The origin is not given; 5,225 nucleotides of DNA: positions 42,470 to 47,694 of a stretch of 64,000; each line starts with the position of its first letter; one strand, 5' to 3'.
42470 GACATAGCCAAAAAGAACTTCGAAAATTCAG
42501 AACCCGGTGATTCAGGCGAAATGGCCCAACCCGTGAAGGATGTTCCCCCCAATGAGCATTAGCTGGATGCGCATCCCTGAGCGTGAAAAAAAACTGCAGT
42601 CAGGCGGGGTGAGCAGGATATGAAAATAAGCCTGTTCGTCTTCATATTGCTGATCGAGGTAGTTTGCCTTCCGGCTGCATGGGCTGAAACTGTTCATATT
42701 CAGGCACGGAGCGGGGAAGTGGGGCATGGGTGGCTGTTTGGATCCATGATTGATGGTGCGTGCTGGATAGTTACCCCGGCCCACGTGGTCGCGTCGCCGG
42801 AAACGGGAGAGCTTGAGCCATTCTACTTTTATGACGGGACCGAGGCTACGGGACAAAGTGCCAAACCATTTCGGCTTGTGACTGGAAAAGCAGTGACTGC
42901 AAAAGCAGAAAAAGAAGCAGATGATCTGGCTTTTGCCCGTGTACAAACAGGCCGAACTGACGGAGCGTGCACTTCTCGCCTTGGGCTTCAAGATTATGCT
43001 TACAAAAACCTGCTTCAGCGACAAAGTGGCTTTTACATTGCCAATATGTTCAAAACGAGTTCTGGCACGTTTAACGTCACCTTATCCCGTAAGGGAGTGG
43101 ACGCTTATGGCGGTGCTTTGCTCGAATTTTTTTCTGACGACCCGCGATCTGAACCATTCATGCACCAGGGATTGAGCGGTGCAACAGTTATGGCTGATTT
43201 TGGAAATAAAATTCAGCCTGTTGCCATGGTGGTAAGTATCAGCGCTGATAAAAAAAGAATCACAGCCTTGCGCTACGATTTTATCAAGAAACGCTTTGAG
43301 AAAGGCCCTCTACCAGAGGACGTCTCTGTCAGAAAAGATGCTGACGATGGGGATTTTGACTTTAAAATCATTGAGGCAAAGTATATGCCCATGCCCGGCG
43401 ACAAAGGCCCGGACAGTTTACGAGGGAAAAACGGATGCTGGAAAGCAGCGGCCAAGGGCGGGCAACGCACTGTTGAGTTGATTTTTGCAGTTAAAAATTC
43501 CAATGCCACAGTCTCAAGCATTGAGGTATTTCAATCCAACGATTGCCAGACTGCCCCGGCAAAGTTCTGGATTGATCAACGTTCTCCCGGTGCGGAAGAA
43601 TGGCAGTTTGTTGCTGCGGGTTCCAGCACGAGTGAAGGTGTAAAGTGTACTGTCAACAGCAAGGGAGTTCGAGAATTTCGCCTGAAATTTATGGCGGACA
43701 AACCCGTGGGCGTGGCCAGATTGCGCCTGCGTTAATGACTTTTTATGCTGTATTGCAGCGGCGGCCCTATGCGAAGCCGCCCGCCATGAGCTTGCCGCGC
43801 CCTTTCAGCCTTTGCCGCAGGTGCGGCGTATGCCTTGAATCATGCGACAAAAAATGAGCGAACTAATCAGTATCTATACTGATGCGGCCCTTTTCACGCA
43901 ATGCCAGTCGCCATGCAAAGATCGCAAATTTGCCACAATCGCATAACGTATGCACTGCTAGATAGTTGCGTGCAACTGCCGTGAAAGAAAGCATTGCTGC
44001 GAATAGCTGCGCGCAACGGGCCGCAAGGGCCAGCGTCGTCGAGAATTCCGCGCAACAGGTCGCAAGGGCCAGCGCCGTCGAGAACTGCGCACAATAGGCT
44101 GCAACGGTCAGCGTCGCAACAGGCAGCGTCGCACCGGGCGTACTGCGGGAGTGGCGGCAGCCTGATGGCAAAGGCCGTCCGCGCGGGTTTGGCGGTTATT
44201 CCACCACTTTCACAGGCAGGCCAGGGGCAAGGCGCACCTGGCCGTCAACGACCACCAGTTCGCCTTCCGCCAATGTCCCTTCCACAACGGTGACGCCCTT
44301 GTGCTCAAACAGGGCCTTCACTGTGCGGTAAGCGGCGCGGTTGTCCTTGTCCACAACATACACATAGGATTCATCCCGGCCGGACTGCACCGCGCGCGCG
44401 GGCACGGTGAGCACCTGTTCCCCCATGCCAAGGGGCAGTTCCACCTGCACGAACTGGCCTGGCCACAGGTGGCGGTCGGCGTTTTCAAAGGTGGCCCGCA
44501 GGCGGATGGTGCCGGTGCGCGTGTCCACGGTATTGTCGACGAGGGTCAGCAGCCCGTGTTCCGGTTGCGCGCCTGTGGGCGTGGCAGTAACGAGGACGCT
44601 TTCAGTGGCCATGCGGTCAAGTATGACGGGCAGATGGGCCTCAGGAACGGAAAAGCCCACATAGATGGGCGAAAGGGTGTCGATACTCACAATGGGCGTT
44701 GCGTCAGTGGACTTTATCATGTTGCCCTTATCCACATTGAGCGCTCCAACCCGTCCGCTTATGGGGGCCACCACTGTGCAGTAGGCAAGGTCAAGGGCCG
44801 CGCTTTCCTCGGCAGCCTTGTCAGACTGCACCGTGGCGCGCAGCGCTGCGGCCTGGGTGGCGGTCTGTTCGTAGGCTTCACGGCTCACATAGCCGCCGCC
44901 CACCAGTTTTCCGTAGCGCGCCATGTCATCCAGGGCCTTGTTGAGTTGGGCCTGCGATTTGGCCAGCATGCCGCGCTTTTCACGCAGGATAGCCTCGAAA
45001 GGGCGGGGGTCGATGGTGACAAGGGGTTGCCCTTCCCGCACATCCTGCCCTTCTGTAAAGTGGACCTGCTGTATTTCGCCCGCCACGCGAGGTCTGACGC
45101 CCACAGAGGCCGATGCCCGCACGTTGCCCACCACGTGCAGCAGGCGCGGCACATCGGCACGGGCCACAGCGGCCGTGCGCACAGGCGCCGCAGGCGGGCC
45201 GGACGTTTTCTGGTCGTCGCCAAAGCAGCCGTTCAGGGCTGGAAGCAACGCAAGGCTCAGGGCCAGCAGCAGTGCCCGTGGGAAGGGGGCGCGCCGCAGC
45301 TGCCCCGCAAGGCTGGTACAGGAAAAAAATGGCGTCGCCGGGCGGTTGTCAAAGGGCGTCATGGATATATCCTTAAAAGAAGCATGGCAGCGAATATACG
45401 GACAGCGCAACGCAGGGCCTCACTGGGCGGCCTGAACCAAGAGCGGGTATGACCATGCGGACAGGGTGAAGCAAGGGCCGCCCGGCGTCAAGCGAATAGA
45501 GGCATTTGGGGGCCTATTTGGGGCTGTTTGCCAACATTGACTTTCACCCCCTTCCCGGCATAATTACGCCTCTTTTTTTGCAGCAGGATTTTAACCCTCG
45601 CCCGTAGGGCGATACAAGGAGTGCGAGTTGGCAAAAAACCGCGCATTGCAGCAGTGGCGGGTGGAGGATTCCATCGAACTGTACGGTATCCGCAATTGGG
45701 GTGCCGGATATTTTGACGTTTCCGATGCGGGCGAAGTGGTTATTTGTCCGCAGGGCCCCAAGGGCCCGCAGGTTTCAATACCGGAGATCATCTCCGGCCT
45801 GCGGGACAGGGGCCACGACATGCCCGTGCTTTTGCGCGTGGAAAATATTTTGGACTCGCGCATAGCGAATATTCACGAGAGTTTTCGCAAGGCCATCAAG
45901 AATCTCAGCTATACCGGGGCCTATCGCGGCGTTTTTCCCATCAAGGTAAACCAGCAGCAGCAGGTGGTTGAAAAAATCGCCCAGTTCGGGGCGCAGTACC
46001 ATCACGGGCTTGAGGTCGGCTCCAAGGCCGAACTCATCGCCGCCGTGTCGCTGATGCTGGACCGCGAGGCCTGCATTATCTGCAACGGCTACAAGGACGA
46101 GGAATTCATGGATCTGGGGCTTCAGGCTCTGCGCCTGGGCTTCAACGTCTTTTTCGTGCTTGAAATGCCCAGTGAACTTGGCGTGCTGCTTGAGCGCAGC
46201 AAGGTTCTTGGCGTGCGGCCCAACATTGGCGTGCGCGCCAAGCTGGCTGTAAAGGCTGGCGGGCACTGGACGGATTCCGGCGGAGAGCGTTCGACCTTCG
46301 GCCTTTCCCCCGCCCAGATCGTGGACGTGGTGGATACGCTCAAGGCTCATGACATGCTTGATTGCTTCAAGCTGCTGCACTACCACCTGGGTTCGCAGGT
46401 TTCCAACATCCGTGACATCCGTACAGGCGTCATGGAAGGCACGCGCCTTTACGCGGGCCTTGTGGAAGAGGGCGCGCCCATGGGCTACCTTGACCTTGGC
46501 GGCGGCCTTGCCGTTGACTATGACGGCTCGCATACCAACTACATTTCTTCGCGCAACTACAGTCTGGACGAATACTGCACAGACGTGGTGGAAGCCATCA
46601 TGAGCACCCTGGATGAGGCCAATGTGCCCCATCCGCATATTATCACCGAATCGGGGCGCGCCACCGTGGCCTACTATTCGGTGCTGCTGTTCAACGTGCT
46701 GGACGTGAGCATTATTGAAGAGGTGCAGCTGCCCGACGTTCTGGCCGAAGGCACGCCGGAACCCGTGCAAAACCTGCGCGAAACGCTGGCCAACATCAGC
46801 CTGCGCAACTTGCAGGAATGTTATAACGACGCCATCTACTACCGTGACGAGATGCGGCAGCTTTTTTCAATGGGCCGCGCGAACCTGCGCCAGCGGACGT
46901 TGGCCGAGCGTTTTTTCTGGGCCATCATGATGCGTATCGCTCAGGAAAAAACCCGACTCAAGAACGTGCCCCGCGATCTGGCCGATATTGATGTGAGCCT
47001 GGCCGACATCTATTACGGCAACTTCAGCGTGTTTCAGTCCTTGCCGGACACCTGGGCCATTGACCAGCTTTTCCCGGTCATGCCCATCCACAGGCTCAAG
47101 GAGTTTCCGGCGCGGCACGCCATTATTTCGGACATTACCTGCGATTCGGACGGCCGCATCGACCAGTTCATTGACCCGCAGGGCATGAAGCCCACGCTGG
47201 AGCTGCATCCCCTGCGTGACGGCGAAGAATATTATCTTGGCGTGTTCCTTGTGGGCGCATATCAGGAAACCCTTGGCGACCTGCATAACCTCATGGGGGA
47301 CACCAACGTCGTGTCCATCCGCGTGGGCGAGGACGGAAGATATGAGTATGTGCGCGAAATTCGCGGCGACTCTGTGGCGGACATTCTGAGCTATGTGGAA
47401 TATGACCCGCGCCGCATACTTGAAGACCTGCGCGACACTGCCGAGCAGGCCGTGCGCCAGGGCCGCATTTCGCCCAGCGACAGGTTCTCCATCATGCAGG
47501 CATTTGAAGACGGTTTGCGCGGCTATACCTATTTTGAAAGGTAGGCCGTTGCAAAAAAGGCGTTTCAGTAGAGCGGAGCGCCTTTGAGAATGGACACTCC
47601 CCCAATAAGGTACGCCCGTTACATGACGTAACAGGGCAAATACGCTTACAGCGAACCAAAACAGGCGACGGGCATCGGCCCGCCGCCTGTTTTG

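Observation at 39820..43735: Foreign-looking four-gene cassette of exported proteins ending in a trypsin-like protease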

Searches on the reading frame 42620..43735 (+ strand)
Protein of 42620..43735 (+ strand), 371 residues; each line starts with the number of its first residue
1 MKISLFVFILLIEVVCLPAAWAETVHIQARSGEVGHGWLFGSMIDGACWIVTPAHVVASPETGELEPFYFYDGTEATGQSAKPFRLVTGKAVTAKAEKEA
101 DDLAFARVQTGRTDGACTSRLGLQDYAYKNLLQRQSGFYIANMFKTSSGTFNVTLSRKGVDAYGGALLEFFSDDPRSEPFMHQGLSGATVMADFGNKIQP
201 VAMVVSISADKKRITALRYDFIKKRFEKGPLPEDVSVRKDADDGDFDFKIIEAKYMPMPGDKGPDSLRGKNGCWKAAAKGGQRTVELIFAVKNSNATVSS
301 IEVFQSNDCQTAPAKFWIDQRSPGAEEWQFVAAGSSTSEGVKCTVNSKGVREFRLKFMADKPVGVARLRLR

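Call 3: search_protein_families(library=pfam, proteins=[window:42620-43735:+], max_evalue=1)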
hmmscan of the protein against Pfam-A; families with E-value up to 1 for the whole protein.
window:42620-43735:+ (371 aa): 2 families
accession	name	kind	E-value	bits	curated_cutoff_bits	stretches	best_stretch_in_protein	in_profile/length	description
PF13365.12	Trypsin_2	-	0.074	14.2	27.6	1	37-112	3-62/144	Trypsin-like peptidase domain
PF10901.13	DUF2690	-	0.21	12.3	23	1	292-337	21-49/94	Protein of unknown function (DUF2690)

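Call 4: search_protein_families(library=ncbifam, proteins=[window:42620-43735:+], max_evalue=1)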
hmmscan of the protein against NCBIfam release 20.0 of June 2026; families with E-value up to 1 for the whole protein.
window:42620-43735:+ (371 aa): 0 families

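Call 5: search_protein_families(library=padloc, proteins=[window:42620-43735:+], max_evalue=1)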
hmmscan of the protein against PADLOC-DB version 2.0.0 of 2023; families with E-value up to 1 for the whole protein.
window:42620-43735:+ (371 aa): 0 families

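Call 8: find_homologous_proteins(query=window:42620-43735:+, max_evalue=0.01)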
Query window:42620-43735:+ (371 aa): 16 proteins with E <= 0.01 among 5308 candidates.
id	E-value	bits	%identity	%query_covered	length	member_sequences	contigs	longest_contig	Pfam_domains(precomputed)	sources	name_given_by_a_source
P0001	1.3e-249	845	100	100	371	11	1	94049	-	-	-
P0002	2.5e-138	479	57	98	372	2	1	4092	-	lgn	-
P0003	8.2e-137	474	55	100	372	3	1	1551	-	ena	-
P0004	9.9e-135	467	55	100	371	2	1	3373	-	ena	-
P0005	1.1e-134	467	56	95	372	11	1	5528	-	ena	-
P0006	2.1e-132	460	53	100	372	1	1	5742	-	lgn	-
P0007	7.6e-131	454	53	100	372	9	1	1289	-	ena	-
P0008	1.7e-128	447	57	94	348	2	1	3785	-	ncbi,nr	ncbi:MAG: hypothetical protein PHI96_09300 [Desulfovibrio sp.]|nr:hypothetical protein [Desulfovibri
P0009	1.2e-112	395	52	95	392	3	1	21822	-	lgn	-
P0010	8.0e-102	359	47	100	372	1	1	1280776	-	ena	-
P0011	1.2e-78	283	38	99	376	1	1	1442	-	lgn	-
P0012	3.2e-75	271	37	99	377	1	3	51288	-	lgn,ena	-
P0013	9.9e-75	270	37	100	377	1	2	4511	-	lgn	-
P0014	1.5e-68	249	37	97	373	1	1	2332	-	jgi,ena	-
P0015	1.3e-65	240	36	96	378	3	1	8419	-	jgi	-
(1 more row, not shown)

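Call 10: find_encoding_contigs(protein=P0010, flank=8000, max_places=2)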
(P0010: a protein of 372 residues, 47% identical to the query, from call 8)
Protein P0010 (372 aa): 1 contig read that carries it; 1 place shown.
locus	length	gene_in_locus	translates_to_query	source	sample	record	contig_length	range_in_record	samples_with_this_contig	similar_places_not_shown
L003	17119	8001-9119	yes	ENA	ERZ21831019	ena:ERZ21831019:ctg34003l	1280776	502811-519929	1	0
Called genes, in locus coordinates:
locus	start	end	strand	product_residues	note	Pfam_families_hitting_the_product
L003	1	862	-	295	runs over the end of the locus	PF02653:BPD_transp_2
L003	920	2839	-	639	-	PF00501:AMP-binding, PF23562:AMP-binding_C_3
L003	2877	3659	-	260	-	PF00005:ABC_tran, PF12399:BCA_ABC_TP_C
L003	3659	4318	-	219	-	PF00571:CBS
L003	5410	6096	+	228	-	-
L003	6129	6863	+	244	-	-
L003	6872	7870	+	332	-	-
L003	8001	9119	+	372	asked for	-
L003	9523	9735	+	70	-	-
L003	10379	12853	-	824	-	PF00082:Peptidase_S8, PF06439:3keto-disac_hyd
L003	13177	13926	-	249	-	-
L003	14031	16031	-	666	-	PF05226:CHASE2, PF00211:Guanylate_cyc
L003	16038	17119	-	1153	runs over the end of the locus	PF04773:FecR, PF07719:TPR_2 (faint), PF13428:TPR_14 (faint), PF14559:TPR_19 (faint), PF13431:TPR_17 (faint), PF13181:TPR_8 (faint), PF13371:TPR_9 (faint), PF13432:TPR_16 (weak), +2 more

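Call 11: find_encoding_contigs(protein=P0012, flank=8000, max_places=3)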
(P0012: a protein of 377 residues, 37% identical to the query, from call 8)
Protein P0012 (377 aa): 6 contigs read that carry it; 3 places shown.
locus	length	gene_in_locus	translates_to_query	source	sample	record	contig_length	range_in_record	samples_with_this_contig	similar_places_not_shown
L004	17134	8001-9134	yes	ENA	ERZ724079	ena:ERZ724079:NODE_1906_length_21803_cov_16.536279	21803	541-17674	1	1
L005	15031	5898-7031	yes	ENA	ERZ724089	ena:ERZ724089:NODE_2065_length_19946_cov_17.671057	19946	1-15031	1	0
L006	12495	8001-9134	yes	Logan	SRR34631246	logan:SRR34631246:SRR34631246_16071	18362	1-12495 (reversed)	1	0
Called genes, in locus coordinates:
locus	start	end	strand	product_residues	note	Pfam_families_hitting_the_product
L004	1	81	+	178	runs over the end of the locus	PF13474:SnoaL_3, PF14534:DUF4440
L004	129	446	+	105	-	-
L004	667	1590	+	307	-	PF14338:Mrr_N, PF04471:Mrr_cat, PF22722:NA-iREase1, PF13156:Mrr_cat_2 (weak)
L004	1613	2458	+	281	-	-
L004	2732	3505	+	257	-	-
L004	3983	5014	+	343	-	PF08816:Ivy (faint)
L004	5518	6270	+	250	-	-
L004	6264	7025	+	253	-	-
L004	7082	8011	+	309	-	-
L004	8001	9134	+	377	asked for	-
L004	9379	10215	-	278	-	-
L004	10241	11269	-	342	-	PF00462:Glutaredoxin (faint)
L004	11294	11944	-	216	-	-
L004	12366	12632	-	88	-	-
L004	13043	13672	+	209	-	-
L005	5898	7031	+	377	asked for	-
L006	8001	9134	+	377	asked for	-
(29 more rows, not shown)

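Call 12: find_encoding_contigs(protein=P0009, flank=8000, max_places=2)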
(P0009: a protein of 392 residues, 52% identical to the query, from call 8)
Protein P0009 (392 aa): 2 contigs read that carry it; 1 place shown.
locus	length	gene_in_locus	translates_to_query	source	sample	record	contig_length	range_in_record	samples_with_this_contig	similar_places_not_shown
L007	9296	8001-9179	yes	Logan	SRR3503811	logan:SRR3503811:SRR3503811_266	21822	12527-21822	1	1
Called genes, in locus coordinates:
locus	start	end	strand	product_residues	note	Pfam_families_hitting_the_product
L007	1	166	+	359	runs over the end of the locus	PF00005:ABC_tran, PF13304:AAA_21 (faint), PF08402:TOBE_2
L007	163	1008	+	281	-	PF00149:Metallophos, PF12850:Metallophos_2 (weak)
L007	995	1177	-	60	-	-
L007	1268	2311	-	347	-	PF06180:CbiK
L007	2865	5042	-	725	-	PF19991:HMA_2 (weak), PF00122:E1-E2_ATPase, PF00702:Hydrolase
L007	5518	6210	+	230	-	-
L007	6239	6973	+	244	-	-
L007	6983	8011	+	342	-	-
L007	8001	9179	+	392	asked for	-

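Call 23: search_solved_structures(query=A1, max_evalue=1, show_alignments=2)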
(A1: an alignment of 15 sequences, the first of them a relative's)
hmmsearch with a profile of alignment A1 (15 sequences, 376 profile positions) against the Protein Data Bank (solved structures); distinct sequences matched with E-value up to 1: 0.

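Call 34: find_related_loci(query=A1, collection=genome_contigs, flank=7000)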
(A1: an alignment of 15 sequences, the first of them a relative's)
Query A1 (371 aa) in genome_contigs; peptide patterns used: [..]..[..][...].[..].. (x = any residue, [..] = any of these).
27 stretches matched a pattern; 3 encode a relative of the query (tblastn E <= 1e-3); 3 distinct loci.
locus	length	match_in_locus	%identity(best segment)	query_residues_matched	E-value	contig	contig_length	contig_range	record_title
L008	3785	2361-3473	56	2-371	2e-144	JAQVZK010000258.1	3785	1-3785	MAG: Desulfovibrio sp. isolate STF2_171 NODE_98652_length_3785_cov_2.390651_Sandtown_F2, whole genome shotgun sequence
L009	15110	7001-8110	45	2-371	8e-110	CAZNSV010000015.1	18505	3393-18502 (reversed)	MAG TPA_asm: uncultured Desulfovibrionaceae bacterium isolate SRP093185_co1_23 genome assembly, contig: NODE_1905_length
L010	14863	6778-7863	36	3-365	8e-78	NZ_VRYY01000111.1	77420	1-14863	Nitratidesulfovibrio oxamicus strain NCIMB 9442 NODE_1, whole genome shotgun sequence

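Call 42: predict_structure(alignment_id=A1)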
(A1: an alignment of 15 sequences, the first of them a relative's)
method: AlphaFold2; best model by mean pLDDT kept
length: 371 residues; sequences in the alignment: 15
mean_pLDDT: 81.8   pTM: 0.80
mean pLDDT of the five models: 81.8, 81.6, 80.9, 80.6, 80.0
residues with pLDDT >= 90: 109; 70-90: 201; 50-70: 48; < 50: 13
segments of 3 or more residues with pLDDT < 50: 13-20, 239-242
pLDDT, mean of each block of 10 residues (from residue 1): 58 45 81 86 85 92 90 83 83 82 91 67 71 86 77 79 78 84 85 81 91 90 85 59 68 87 83 84 89 87 83 91 90 88 89 92 89 86
secondary structure, 60 per line:
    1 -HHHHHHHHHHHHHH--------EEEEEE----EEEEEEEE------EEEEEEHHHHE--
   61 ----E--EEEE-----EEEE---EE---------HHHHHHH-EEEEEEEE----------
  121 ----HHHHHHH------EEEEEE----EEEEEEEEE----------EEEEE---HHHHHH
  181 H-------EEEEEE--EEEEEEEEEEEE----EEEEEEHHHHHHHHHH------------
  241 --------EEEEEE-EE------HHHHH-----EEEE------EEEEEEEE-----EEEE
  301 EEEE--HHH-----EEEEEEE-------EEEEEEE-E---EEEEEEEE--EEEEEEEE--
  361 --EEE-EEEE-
elements in order: H2-15 E24-29 E34-41 E48-53 H54-57 E68-71 E77-80 H95-101 E103-110 H125-131 E138-143 E148-156 E167-171 H175-181 E189-194 E197-208 E213-218 H219-228 E249-254 H264-268 E274-277 E284-291 E297-304 E315-321 E329-335 E341-348 E351-358 E363-365 E367-370

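Call 47: fold_search(model_id=the predicted structure, library=pdb)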
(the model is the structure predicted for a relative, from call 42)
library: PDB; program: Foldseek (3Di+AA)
matches with E <= 10: 1420; with E <= 0.001: 174
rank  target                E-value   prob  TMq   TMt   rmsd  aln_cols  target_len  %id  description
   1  6bqm                  3.9e-07  1.00  0.39  0.32  18.6       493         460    9  Secreted serine protease VesC from Vibrio cholerae (released 2018-11-28)
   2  3cp7_A                6.7e-07  1.00  0.37  0.59   5.6       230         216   13  Crystal structure of a thermostable serine protease AL20 from extremophilic microoganism (released 2009-02-10)
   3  5eok_A                2.5e-06  1.00  0.37  0.25   5.8       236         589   12  Human Plasma Coagulation Factor XI in complex with peptide P39 (released 2016-04-06)
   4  8s9l_A                4.7e-06  1.00  0.37  0.53   5.9       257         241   10  Structure of monomeric FAM111A SPD V347D Mutant (released 2024-03-20)
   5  8ase_B                6.4e-06  1.00  0.39  0.55   6.0       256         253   12  Crystal structure of Thrombin in complex with macrocycle T3 (released 2023-11-29)
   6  1c5m_D                7.2e-06  1.00  0.37  0.53   5.7       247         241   15  STRUCTURAL BASIS FOR SELECTIVITY OF A SMALL MOLECULE, S1-BINDING, SUB-MICROMOLAR INHIBITOR OF UROKINASE TYPE PLASMINOG (released 2000-12-22)
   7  5i25_A                7.2e-06  1.00  0.36  0.24   5.8       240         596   12  human recombinant coagulation FXI in complex with a peptide derived from human high molecular weight kininogen (HKP) (released 2016-04-06)
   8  3wy8                  9.3e-06  1.00  0.36  0.55   5.9       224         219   12  Crystal Structure of Protease Anisep from Arthrobacter Nicotinovorans (released 2015-08-26)
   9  3bei_B                9.8e-06  1.00  0.39  0.55   5.5       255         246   13  Crystal structure of the slow form of thrombin in a self_inhibited conformation (released 2007-12-25)
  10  5to3_B                9.8e-06  1.00  0.39  0.39   6.2       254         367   12  Crystal structure of thrombin mutant W215A/E217A fused to EGF456 of thrombomodulin via a 31-residue linker and bound t (released 2017-03-29)
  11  3hki_B                9.8e-06  1.00  0.38  0.52   6.1       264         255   12  Crystal structure of murine thrombin mutant W215A/E217A in complex with the extracellular fragment of human PAR1 (released 2009-07-07)
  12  6i58_A                9.8e-06  1.00  0.37  0.25   5.6       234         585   13  Allosteric activation of human prekallikrein by apple domain disc rotation (released 2019-03-06)
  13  8epc_B                1.0e-05  1.00  0.36  0.56   5.9       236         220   14  Crystal structure of human coagulation factor IXa (S195A), apo-form (released 2024-07-03)
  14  3edx_B                1.1e-05  1.00  0.38  0.52   6.4       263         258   12  Crystal structure of the W215A/E217A mutant of murine thrombin (released 2009-07-07)
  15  9vwt_A                1.1e-05  1.00  0.37  0.53   6.4       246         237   12  The catalytic domain of human plasma kallikrein with peptide inhibitor 070 (released 2025-08-06)
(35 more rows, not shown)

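Call 79: search_protein_families(library=phrogs, proteins=[window:42620-43735:+], max_evalue=0.1)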
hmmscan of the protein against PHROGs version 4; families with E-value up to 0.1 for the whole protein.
window:42620-43735:+ (371 aa): 0 families

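Call 80: search_protein_families(library=pfam, alignment_id=A1, max_evalue=1)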
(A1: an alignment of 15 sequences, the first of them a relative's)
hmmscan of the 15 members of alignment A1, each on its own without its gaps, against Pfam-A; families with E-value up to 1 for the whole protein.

A. member 1, P0001 (371 aa): 2 families
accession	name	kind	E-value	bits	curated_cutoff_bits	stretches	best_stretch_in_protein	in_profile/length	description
PF13365.12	Trypsin_2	-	0.074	14.2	27.6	1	37-112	3-62/144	Trypsin-like peptidase domain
PF10901.13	DUF2690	-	0.21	12.3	23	1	292-337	21-49/94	Protein of unknown function (DUF2690)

B. families by the number of members that match (of 15 scanned): 5 families
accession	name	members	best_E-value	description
PF13365.12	Trypsin_2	8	7.6e-05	Trypsin-like peptidase domain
PF16270.11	DUF4923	3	0.0026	Lipocalin-like domain (DUF4923)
PF13702.11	Lysozyme_like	1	0.057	Lysozyme-like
PF24695.1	PITM1-3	1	0.079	PITM 1-3, beta-sandwich domain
PF10901.13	DUF2690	1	0.21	Protein of unknown function (DUF2690)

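Call 85: search_dna_similar(query=window:42620-43735:+, collection=plasmids, mode=protein, max_evalue=1e-8, max_rows=25)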
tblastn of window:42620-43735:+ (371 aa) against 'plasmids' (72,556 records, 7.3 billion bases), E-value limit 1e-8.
No match.

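Call 86: search_dna_similar(query=window:42620-43735:+, collection=phages, mode=protein, max_evalue=0.00001, max_rows=10)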
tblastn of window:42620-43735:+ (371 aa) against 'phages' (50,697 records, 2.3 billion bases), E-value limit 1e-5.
No match.

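Call 97: search_protein_families(library=padloc, alignment_id=A6, max_evalue=0.00001)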
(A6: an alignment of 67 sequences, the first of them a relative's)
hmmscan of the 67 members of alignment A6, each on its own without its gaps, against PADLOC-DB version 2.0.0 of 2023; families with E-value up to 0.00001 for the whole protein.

A. member 1, L003:920-2839:- (639 aa): 0 families

B. families by the number of members that match (of 67 scanned): 29 families (the first 25 are shown)
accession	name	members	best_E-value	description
PDLC04135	mad3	2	2e-30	mads_3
PDLC04140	mad8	2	1.6e-08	mads_8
PDLC03657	mREase_IV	1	7.1e-87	Type IV methyl-directed restriction enzyme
PDLC00734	PycC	1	4.1e-32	Pycsar cyclase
PDLC04796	PDC-S02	1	8.3e-29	-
PDLC02203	MzaA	1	5.9e-26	-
PDLC04819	PDC-S02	1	2.8e-22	-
PDLC00651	ZorB3|ZorB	1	4.7e-22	MotB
PDLC02987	caspase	1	2e-18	-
PDLC04806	PDC-S02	1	1.5e-15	-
PDLC02367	PycC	1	1.8e-15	-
PDLC00610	ZorB1|ZorB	1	8.8e-15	MotB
PDLC03865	LmuB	1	1.6e-13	-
PDLC02370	PycC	1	1.7e-11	-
PDLC03663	mREase_IV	1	2.1e-11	Type IV methyl-directed restriction enzyme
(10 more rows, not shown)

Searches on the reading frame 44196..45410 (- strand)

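Call 98: search_protein_families(library=pfam, proteins=[window:44196-45410:-], max_evalue=0.00001)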
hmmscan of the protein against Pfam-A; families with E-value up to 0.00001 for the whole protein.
window:44196-45410:- (404 aa): 3 families
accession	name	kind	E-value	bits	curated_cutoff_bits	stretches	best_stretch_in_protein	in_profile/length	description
PF16576.10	HlyD_D23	-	8.4e-19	68.1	30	1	91-321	6-214/214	Barrel-sandwich domain of CusB or HlyD membrane-fusion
PF13437.12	HlyD_3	-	1.3e-10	42.4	22.2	1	212-315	1-103/106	HlyD family secretion protein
PF13533.13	Biotin_lipoyl_2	-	3.9e-06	27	29.8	0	105-134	3-32/32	Biotin-lipoyl like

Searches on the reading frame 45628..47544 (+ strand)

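Call 98: search_protein_families(library=pfam, proteins=[window:45628-47544:+], max_evalue=0.00001)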
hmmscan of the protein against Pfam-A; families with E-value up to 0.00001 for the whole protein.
window:45628-47544:+ (638 aa): 3 families
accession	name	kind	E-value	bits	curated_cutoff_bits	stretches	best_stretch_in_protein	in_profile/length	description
PF02784.22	Orn_Arg_deC_N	-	9.6e-30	104.2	23.4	1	81-348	3-247/247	Pyridoxal-dependent decarboxylase, pyridoxal binding domain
PF17810.6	Arg_decarb_HB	-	1.6e-22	80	23.3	1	374-453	2-82/84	Arginine decarboxylase helical bundle domain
PF17944.6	Arg_decarbox_C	-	5.6e-17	62.5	23.3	1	583-636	1-51/51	Arginine decarboxylase C-terminal helical extension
